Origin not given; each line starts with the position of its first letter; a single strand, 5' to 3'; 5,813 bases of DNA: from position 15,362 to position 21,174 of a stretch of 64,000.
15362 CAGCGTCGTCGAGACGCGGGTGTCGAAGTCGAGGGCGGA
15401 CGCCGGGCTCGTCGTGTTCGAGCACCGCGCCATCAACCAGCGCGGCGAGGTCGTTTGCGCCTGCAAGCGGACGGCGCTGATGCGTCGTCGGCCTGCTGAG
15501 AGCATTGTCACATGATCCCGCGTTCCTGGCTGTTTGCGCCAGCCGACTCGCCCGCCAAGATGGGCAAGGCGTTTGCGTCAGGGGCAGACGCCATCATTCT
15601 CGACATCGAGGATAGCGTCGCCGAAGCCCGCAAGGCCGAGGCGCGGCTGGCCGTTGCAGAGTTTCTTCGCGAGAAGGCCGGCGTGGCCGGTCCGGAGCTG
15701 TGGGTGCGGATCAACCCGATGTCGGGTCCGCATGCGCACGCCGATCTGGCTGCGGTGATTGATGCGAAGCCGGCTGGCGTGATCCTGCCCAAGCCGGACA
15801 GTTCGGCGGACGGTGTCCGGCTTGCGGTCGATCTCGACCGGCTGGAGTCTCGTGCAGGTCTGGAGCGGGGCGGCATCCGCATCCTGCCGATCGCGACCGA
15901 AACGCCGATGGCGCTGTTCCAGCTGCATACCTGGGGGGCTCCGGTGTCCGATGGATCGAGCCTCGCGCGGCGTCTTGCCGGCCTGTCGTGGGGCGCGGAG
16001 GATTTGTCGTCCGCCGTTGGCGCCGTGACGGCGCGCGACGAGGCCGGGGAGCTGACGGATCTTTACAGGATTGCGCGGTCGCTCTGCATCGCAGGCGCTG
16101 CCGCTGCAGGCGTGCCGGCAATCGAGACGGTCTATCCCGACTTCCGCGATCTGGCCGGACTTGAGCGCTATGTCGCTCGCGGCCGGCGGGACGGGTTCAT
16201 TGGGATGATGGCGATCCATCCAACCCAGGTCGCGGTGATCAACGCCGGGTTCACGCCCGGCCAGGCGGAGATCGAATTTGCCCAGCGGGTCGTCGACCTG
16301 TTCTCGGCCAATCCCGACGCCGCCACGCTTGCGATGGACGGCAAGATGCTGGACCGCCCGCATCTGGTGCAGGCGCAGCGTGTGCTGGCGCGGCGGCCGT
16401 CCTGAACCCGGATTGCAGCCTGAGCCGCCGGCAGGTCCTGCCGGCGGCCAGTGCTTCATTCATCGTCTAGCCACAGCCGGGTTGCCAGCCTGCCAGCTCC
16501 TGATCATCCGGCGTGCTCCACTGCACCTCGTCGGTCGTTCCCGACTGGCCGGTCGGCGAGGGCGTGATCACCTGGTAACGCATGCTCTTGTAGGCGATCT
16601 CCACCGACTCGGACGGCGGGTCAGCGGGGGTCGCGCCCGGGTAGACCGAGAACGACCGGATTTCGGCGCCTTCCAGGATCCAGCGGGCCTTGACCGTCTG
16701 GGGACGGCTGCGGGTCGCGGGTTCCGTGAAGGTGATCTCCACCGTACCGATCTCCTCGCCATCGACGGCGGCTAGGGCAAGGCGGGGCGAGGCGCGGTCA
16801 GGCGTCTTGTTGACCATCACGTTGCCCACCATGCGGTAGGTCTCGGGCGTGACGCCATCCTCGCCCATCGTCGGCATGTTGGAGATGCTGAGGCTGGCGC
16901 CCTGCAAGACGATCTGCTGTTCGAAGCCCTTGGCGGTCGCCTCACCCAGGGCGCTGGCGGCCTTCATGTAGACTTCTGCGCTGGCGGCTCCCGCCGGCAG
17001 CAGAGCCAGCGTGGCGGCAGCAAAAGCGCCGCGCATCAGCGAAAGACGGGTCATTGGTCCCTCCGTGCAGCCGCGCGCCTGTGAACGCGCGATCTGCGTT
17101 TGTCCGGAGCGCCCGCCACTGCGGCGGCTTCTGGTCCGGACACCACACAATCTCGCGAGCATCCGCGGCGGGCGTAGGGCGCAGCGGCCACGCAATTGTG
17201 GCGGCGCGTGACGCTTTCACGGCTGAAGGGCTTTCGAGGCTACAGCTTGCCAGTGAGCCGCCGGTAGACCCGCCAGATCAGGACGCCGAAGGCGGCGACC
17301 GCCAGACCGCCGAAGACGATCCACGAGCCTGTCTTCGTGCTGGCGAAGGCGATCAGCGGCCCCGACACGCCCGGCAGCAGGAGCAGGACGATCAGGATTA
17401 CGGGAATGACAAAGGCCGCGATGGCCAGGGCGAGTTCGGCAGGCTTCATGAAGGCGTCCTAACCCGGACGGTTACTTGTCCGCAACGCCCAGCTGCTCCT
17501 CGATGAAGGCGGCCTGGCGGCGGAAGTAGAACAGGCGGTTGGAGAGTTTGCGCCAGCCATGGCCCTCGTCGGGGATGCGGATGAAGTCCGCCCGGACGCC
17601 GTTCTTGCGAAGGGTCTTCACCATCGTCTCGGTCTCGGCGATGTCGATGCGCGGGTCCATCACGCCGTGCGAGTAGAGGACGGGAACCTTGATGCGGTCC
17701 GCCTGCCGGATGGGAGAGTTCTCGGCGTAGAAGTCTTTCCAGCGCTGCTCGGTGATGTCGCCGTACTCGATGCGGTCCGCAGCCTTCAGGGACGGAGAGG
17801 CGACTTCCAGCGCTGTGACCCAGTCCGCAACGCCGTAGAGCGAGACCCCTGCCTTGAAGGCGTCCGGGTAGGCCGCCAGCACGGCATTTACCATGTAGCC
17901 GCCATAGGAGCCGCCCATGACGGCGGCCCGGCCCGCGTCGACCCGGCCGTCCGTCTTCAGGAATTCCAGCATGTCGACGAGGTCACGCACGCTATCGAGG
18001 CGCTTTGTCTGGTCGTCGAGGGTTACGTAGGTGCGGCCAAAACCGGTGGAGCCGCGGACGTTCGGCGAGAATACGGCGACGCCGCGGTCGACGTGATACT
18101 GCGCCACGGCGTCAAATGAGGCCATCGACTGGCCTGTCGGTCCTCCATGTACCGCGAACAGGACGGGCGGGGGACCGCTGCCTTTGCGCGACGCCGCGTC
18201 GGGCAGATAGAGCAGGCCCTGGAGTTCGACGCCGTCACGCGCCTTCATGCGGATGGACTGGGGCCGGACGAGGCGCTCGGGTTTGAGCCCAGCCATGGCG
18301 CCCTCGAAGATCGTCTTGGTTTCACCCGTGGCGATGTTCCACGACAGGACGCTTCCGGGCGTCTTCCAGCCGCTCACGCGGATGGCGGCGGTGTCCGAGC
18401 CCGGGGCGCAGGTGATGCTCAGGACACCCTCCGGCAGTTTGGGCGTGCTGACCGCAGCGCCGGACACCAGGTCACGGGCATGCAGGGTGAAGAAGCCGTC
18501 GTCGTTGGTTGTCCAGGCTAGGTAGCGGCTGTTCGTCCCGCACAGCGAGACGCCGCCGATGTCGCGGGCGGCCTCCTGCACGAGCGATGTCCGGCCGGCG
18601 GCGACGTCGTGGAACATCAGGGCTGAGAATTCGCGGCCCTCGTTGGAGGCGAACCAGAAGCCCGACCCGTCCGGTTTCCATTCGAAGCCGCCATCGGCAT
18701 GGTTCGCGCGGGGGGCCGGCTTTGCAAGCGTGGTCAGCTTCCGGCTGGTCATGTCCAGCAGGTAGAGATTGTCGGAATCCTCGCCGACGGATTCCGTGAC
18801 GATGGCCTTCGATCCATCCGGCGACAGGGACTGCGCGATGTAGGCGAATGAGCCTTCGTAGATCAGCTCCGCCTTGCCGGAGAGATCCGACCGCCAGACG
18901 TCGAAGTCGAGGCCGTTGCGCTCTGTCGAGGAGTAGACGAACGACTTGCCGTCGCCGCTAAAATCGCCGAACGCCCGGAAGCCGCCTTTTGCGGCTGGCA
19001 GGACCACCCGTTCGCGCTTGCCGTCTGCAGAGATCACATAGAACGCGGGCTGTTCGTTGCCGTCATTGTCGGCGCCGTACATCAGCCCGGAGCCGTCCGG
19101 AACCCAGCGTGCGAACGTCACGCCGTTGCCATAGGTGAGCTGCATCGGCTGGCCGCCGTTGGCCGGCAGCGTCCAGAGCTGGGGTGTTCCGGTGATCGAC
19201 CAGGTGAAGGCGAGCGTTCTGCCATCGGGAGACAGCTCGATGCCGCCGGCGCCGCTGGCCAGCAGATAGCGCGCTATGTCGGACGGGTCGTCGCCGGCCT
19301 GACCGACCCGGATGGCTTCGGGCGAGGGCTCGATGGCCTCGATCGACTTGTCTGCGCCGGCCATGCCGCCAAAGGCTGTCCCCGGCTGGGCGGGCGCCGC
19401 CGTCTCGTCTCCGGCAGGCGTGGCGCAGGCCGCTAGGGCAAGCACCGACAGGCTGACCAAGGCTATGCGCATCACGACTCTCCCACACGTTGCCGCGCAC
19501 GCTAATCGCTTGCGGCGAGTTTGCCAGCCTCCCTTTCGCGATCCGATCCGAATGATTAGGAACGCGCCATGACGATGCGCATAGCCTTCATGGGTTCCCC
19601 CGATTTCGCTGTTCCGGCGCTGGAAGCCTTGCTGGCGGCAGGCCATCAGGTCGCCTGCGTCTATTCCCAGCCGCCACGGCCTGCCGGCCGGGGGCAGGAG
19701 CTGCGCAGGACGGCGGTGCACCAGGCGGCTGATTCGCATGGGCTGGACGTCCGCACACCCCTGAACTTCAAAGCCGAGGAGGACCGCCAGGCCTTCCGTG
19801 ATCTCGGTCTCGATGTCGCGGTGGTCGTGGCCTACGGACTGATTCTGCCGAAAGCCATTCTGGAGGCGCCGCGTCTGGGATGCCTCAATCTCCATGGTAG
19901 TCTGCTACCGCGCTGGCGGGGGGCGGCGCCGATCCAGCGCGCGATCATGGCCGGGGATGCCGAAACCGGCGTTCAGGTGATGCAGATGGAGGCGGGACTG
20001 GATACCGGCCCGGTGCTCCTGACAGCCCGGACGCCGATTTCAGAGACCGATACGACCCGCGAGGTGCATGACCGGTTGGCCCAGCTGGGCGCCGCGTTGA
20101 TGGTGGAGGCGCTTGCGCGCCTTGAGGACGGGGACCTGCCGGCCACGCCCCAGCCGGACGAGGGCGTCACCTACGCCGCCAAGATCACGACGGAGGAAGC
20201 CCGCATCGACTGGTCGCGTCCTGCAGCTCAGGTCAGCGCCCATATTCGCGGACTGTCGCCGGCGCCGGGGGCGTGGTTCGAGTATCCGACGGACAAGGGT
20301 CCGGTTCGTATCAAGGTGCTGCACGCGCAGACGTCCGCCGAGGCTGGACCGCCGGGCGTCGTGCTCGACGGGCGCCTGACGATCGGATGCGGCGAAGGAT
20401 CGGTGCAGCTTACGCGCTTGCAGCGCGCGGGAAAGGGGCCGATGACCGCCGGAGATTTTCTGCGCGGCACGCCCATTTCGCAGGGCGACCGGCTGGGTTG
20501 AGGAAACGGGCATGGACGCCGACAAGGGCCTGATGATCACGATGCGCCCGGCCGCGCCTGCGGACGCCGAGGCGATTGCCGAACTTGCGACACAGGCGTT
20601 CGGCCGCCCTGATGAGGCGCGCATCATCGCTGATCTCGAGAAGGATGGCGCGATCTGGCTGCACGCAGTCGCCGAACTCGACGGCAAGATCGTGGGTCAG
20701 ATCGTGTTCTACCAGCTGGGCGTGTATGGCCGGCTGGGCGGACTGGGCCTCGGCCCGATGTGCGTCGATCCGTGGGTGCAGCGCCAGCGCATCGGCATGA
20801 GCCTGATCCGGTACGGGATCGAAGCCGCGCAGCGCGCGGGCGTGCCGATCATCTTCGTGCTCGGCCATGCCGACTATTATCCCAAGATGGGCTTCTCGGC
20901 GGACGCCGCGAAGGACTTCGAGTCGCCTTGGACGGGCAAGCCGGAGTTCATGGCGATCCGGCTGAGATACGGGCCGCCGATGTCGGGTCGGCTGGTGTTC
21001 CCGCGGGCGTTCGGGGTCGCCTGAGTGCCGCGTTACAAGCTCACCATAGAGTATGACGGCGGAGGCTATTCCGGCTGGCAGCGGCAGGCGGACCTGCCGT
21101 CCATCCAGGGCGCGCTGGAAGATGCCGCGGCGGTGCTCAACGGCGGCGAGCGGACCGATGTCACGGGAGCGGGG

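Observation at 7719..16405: Leucine-catabolism cluster invaded at both ends of mccB by low-GC, translationally coupled small genes and split by an opposite-strand OMP gene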

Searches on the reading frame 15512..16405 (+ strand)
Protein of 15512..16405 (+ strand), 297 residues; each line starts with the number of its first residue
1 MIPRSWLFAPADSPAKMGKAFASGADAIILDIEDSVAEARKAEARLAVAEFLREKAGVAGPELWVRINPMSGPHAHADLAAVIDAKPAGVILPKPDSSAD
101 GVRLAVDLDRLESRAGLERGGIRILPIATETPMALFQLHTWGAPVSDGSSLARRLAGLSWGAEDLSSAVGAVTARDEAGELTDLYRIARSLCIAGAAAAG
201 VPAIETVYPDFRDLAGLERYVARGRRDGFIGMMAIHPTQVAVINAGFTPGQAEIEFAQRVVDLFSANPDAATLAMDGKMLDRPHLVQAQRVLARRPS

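Call 8: search_protein_families(library=pfam, proteins=[window:15512-16405:+], max_evalue=0.01)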
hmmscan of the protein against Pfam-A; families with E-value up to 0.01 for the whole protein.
window:15512-16405:+ (297 aa): 2 families
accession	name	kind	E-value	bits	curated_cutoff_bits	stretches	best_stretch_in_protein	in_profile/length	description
PF03328.21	HpcH_HpaI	-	7.7e-29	101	25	1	4-237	1-221/221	HpcH/HpaI aldolase/citrate lyase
PF15617.12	C-C_Bond_Lyase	-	3.1e-09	36.9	28.4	1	19-294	26-314/320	C-C_Bond_Lyase of the TIM-Barrel fold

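Call 43: search_protein_families(library=ncbifam, proteins=[window:15512-16405:+], max_evalue=0.01)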
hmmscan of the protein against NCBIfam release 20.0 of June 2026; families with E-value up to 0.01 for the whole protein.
window:15512-16405:+ (297 aa): 4 families
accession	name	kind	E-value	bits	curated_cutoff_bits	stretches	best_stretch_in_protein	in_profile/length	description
NF038242.1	RipC_Ccl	equivalog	4.6e-42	144.4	375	1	4-294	2-267/268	itaconate degradation C-C-lyase RipC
TIGR01588.1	citE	equivalog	1.3e-38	132.7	443.4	1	4-293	4-281/288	citrate (pro-3S)-lyase subunit beta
NF041626.1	malyCoAlyase_Halo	equivalog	5.7e-09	35.4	500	1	25-282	34-300/340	L-malyl-CoA/beta-methylmalyl-CoA lyase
NF041315.1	malate_syn_AceB_Halo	equivalog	1.5e-08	33.8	780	1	107-264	132-287/429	malate synthase AceB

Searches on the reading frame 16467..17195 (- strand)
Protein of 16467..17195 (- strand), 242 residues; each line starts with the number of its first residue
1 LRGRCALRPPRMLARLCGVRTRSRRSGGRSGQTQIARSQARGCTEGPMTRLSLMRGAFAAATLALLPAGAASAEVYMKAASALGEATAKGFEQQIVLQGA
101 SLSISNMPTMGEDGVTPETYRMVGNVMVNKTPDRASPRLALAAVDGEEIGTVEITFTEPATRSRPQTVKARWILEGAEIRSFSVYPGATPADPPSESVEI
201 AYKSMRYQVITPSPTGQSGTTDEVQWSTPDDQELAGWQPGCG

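Call 43: search_protein_families(library=ncbifam, proteins=[window:16467-17195:-], max_evalue=0.01)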
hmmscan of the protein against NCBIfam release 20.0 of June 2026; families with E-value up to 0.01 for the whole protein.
window:16467-17195:- (242 aa): 1 family
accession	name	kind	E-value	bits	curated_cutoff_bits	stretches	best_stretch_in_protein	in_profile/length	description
TIGR03344.1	VI_effect_Hcp1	subfamily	7.2e-08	32.5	58.9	1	78-227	22-165/167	type VI secretion system tube protein TssD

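Call 75: search_protein_families(library=pfam, proteins=[window:16467-17195:-], max_evalue=0.001)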
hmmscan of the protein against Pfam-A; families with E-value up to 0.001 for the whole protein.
window:16467-17195:- (242 aa): 1 family
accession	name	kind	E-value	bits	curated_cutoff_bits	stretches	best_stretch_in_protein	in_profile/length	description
PF05638.18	T6SS_HCP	-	1.2e-14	55.1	23.5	1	76-208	1-128/129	Type VI secretion system effector, Hcp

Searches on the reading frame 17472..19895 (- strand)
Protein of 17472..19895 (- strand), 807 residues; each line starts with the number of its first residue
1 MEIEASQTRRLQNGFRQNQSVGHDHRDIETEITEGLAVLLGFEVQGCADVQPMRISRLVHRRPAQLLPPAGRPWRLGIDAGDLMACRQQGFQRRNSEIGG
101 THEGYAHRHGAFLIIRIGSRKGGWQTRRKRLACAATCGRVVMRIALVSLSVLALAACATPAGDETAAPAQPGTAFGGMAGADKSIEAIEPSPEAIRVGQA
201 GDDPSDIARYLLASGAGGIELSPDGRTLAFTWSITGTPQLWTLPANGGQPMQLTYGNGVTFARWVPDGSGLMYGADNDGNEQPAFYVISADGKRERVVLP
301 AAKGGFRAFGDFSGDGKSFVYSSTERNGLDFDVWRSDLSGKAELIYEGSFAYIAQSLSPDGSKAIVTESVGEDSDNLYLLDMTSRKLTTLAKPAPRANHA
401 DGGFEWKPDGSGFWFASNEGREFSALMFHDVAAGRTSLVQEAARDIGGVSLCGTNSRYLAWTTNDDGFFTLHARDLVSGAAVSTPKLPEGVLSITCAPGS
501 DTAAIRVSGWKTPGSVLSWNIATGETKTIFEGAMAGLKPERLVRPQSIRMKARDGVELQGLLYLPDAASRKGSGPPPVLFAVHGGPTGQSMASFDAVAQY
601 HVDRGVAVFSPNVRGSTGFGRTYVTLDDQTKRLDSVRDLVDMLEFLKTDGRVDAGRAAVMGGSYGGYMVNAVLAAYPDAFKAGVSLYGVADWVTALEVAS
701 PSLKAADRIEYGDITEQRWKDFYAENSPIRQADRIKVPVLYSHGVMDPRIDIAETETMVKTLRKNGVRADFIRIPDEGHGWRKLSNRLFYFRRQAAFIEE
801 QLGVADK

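Call 75: search_protein_families(library=pfam, proteins=[window:17472-19895:-], max_evalue=0.001)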
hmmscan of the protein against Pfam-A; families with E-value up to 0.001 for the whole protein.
window:17472-19895:- (807 aa): 11 families
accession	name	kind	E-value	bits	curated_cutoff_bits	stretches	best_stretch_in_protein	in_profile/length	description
PF00326.27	Peptidase_S9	-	1.4e-42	146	22.6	1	593-803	2-211/213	Prolyl oligopeptidase family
PF01738.24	DLH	-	8.3e-12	45.6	21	1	621-787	64-194/217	Dienelactone hydrolase family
PF02129.25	Peptidase_S15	-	1.9e-11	44.6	23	1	554-694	1-134/262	X-Pro dipeptidyl-peptidase (S15 family)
PF00561.26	Abhydrolase_1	-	1.4e-09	38.4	25.8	1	577-698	1-115/245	alpha/beta hydrolase fold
PF12146.15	Hydrolase_4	-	5.6e-08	32.8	27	1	578-705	6-125/239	Serine aminopeptidase, S33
PF07676.18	PD40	-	1.8e-07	31.4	20.9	1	221-241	16-37/38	WD40-like Beta Propeller Repeat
PF02897.21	Peptidase_S9_N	-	1e-06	28.2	24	1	266-528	133-410/414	Prolyl oligopeptidase, N-terminal beta-propeller domain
PF12697.13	Abhydrolase_6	-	3.6e-06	28.2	26.3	1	582-727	4-148/217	Alpha/beta hydrolase family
PF20434.5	BD-FAE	-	7.4e-05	22.8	26.8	0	571-762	8-215/215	BD-FAE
PF07859.19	Abhydrolase_3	-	0.00023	21.4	25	1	636-781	49-208/210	alpha/beta hydrolase fold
PF00756.26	Esterase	-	0.00073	19.8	22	0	559-686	9-146/251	Putative esterase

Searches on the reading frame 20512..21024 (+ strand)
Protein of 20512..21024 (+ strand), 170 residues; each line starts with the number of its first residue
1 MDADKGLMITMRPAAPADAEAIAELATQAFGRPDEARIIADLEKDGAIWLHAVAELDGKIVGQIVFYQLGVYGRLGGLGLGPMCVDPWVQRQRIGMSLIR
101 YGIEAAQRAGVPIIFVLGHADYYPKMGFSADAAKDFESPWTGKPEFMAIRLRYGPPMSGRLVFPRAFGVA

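Call 75: search_protein_families(library=pfam, proteins=[window:20512-21024:+], max_evalue=0.001)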
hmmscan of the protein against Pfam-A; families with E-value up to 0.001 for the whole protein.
window:20512-21024:+ (170 aa): 3 families
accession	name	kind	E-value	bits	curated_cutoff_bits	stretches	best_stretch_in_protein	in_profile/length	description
PF13508.13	Acetyltransf_7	-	1.2e-08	35.6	27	1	51-129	5-83/84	Acetyltransferase (GNAT) domain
PF00583.31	Acetyltransf_1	-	5.2e-08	33.6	20.7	1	34-128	20-116/116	Acetyltransferase (GNAT) family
PF13527.13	Acetyltransf_9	-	6.3e-06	26.6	25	1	11-129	2-125/127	Acetyltransferase (GNAT) domain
